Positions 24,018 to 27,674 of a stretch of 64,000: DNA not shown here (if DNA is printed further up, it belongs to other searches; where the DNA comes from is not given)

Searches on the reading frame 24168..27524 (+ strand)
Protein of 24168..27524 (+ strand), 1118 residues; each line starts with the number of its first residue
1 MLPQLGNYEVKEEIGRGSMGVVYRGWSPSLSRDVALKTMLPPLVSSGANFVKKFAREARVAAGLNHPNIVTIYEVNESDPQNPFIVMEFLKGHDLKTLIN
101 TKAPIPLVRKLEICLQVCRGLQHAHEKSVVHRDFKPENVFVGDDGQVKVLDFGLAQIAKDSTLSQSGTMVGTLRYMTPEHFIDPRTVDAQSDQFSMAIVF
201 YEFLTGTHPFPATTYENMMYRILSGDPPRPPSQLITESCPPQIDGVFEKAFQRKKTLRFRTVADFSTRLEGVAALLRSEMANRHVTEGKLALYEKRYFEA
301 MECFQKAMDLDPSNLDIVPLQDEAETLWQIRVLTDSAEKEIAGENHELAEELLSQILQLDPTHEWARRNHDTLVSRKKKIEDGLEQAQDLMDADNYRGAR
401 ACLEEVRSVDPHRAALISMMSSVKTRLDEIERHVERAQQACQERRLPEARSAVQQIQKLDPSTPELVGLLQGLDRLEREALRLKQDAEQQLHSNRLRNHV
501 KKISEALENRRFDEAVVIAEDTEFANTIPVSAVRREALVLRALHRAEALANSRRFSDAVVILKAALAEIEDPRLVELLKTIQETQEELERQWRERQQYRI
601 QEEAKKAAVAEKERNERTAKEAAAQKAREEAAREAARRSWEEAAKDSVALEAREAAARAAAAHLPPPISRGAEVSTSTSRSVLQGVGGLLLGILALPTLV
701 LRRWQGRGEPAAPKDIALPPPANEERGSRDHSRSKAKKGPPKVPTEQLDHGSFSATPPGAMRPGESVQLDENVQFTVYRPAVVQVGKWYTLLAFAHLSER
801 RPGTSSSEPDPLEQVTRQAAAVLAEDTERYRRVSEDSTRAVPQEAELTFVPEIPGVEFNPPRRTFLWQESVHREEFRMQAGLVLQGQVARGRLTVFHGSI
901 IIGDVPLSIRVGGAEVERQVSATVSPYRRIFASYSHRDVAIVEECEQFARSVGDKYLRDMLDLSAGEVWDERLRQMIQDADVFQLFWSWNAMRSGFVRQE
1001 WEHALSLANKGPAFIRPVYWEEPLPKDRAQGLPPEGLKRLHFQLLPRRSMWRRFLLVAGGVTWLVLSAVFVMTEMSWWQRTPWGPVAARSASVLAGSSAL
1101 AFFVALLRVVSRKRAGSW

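Call 65: search_protein_families(library=pfam, proteins=[window:24168-27524:+], max_evalue=0.001)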
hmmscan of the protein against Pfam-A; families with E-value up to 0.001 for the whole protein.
window:24168-27524:+ (1118 aa): 6 families
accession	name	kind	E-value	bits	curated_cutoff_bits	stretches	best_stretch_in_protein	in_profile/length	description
PF00069.31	Pkinase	-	4e-48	164.5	31.7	1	8-222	1-209/263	Protein kinase domain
PF07714.23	PK_Tyr_Ser-Thr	-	3.7e-38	131.7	23.1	1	9-258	2-248/258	Protein tyrosine and serine/threonine kinase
PF13676.11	TIR_2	-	9.7e-12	45.9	28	1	930-1025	1-98/122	TIR domain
PF07719.23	TPR_2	-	4.9e-09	36.1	27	1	284-314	4-34/34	Tetratricopeptide repeat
PF03109.22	ABC1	-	2.1e-05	24.3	22.9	1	59-160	119-219/244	ABC1 atypical kinase-like domain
PF00515.34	TPR_1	-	2.7e-05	24.2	27.8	0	289-314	9-34/34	Tetratricopeptide repeat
